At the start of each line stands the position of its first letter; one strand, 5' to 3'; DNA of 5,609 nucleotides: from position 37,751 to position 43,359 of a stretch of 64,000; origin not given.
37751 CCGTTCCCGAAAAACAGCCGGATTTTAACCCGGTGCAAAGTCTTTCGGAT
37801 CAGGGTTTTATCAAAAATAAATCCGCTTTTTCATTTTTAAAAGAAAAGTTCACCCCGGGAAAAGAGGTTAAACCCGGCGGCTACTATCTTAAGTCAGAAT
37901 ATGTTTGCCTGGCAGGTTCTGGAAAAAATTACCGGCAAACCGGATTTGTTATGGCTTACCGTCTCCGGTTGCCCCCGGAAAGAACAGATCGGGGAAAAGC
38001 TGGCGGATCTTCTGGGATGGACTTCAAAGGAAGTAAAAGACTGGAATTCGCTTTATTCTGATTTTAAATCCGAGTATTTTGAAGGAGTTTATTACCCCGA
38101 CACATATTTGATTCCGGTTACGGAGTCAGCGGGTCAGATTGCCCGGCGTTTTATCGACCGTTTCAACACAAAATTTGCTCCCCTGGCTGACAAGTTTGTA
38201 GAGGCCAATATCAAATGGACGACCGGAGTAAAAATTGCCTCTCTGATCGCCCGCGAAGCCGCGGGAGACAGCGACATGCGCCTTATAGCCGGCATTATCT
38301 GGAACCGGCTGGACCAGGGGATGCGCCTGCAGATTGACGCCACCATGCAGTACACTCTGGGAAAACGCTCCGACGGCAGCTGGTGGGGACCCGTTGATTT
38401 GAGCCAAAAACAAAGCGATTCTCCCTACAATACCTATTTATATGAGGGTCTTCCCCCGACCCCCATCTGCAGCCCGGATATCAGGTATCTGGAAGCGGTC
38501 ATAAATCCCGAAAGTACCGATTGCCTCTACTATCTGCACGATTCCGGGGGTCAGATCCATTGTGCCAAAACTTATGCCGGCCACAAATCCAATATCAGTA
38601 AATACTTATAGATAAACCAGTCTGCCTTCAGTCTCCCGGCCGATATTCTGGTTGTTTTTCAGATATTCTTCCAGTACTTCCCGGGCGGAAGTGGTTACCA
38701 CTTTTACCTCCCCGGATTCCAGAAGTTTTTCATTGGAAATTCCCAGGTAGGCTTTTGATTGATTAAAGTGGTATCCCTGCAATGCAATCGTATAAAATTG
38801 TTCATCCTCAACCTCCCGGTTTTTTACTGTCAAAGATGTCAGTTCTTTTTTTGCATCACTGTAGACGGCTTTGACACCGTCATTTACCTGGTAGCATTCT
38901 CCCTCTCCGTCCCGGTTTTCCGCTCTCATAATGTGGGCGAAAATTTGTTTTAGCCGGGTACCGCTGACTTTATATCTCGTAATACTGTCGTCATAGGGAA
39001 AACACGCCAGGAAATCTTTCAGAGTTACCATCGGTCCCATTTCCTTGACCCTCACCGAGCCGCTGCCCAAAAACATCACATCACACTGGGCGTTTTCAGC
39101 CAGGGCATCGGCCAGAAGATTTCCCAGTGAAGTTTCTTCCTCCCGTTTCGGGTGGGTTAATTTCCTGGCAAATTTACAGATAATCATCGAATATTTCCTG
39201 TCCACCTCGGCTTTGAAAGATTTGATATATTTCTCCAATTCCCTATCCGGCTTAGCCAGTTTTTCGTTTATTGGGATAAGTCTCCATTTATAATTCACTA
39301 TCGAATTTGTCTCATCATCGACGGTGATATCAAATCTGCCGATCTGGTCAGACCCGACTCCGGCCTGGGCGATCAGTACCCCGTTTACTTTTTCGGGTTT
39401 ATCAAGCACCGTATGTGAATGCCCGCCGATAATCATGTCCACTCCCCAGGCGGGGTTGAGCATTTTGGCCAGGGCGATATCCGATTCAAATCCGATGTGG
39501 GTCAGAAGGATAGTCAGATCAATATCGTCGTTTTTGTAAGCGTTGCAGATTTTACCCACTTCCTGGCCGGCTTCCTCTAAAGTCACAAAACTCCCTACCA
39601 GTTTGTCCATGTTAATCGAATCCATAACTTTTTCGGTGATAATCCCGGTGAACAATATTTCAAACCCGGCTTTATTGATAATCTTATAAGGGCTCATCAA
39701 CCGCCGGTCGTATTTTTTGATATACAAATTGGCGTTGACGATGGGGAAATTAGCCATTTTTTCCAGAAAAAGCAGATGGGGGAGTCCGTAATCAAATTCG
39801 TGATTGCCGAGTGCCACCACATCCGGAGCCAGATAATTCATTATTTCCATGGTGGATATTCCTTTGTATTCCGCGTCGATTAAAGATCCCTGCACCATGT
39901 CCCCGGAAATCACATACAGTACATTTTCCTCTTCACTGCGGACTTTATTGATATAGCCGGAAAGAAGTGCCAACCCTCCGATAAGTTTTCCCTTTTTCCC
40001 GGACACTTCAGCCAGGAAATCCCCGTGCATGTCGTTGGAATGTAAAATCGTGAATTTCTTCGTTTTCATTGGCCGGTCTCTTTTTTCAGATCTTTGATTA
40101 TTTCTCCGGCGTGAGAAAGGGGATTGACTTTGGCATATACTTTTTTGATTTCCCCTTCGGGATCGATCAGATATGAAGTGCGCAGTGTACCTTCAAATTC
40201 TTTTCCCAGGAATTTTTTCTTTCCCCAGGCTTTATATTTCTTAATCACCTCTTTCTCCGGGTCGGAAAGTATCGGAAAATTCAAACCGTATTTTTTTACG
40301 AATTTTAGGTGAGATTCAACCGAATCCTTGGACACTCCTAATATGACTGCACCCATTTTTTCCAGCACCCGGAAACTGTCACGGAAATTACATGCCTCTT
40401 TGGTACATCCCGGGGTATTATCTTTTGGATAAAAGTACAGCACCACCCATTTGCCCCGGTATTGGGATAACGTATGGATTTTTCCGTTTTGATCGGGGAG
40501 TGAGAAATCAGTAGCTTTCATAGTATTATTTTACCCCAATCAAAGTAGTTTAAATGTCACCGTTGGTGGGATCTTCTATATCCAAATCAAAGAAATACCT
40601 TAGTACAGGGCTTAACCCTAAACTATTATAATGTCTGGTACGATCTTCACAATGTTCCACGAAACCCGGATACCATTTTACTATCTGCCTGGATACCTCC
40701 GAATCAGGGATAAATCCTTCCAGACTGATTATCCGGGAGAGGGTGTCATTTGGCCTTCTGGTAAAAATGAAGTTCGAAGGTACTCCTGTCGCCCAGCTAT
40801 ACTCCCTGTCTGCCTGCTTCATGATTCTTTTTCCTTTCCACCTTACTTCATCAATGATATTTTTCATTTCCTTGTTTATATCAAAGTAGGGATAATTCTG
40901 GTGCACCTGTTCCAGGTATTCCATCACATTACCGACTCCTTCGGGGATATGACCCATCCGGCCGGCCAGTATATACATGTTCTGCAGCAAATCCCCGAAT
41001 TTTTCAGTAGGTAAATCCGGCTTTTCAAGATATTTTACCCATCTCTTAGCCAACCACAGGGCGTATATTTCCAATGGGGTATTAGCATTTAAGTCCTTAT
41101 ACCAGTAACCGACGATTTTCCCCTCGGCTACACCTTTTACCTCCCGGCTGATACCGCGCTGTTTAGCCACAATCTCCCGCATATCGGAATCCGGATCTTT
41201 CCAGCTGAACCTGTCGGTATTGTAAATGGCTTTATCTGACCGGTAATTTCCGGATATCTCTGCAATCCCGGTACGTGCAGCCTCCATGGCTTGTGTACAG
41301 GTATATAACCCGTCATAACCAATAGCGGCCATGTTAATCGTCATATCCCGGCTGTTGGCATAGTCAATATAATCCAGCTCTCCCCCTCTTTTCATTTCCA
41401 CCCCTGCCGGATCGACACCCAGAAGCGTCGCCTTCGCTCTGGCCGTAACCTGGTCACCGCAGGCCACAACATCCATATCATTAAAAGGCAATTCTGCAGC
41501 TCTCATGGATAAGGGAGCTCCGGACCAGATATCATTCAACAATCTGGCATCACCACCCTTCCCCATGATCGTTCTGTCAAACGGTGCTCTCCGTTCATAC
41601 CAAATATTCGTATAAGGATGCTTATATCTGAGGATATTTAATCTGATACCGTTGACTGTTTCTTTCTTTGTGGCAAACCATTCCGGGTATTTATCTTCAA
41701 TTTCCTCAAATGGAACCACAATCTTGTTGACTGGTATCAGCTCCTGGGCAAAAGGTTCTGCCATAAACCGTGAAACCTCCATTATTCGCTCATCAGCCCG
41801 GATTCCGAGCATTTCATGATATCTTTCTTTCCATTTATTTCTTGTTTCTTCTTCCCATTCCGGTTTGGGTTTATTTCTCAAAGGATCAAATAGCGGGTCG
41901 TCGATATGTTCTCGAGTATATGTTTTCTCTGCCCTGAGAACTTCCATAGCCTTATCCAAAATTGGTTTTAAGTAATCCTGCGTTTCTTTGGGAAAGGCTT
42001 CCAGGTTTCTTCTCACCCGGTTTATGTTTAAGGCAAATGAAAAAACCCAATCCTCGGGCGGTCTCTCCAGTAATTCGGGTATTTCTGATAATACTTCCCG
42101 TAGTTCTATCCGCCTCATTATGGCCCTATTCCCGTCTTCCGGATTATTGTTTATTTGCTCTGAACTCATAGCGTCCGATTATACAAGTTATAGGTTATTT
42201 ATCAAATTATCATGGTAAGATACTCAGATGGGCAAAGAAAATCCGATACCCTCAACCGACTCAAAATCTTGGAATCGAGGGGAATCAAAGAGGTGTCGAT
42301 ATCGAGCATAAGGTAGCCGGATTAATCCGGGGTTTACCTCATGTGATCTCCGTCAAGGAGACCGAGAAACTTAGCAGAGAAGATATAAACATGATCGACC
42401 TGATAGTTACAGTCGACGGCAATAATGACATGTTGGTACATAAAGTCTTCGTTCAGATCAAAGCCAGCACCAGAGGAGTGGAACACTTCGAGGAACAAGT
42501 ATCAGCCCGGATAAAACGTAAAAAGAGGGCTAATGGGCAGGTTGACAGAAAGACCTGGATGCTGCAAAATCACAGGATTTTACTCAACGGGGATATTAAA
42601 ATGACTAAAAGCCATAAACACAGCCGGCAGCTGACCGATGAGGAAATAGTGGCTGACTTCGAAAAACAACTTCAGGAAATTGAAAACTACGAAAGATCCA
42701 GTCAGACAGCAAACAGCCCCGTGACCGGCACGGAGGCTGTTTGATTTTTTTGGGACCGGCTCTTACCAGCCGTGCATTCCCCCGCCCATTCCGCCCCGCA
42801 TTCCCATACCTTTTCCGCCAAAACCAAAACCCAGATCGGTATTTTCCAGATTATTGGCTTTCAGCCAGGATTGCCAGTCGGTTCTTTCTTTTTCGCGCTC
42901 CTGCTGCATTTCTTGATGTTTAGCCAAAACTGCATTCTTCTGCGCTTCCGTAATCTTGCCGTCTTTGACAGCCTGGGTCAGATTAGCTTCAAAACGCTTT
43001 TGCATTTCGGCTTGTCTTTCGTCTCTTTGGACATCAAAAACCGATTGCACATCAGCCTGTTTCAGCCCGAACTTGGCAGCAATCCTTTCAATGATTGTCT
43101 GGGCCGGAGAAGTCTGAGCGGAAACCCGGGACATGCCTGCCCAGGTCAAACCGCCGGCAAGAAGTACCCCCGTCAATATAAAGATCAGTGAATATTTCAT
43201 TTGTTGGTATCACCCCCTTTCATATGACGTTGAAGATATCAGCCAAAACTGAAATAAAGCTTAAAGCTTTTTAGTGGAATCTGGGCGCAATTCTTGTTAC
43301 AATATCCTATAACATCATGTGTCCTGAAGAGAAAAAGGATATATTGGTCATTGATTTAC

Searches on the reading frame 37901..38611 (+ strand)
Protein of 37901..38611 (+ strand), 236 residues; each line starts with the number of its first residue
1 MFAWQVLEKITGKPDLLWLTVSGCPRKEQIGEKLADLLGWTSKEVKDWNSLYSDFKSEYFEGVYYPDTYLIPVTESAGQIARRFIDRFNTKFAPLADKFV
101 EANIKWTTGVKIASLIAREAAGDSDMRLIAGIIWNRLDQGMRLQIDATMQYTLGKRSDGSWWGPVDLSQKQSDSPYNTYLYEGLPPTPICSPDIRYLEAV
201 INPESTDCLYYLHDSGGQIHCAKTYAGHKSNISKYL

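Call 20: search_protein_families(library=pfam, proteins=[window:37901-38611:+], max_evalue=0.01)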
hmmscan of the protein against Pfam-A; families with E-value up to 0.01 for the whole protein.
window:37901-38611:+ (236 aa): 1 family
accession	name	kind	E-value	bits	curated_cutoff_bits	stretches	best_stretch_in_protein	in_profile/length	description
PF02618.21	YceG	-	1.7e-52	179.1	32.4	1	3-234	54-275/275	YceG-like family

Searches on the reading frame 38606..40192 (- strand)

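Call 25: search_protein_families(library=pfam, proteins=[window:38606-40192:-], max_evalue=0.001)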
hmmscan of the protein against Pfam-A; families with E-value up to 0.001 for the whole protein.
window:38606-40192:- (528 aa): 2 families
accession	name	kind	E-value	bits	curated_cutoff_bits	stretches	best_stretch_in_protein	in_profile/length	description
PF02872.23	5_nucleotid_C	-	5e-17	62.9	23.6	1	348-477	16-148/158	5'-nucleotidase, C-terminal domain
PF00149.33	Metallophos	-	1.8e-13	51.8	21.5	1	48-261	2-190/191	Calcineurin-like phosphoesterase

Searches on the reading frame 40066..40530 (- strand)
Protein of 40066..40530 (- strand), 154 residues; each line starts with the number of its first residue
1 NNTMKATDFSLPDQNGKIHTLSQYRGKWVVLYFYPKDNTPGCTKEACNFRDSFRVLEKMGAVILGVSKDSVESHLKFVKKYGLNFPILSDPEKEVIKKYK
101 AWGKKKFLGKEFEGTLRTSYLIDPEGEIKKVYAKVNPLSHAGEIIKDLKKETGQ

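Call 25: search_protein_families(library=pfam, proteins=[window:40066-40530:-], max_evalue=0.001)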
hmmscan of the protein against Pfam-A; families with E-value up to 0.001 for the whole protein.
window:40066-40530:- (154 aa): 3 families
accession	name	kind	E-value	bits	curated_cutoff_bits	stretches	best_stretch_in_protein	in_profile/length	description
PF00578.27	AhpC-TSA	-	1.4e-42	145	26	1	5-130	4-123/124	AhpC/TSA family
PF08534.16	Redoxin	-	3.8e-20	72.6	26.6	1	4-140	4-143/148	Redoxin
PF13911.12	AhpC-TSA_2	-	0.00083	20.2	27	0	53-107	6-57/114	AhpC/TSA antioxidant enzyme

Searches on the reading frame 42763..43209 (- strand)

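Call 25: search_protein_families(library=pfam, proteins=[window:42763-43209:-], max_evalue=0.001)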
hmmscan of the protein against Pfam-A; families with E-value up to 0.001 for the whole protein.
window:42763-43209:- (148 aa): 1 family
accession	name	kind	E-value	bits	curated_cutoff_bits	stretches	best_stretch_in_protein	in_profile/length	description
PF06784.16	UPF0240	-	0.00039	20.9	25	0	64-108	99-143/173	Uncharacterised protein family (UPF0240)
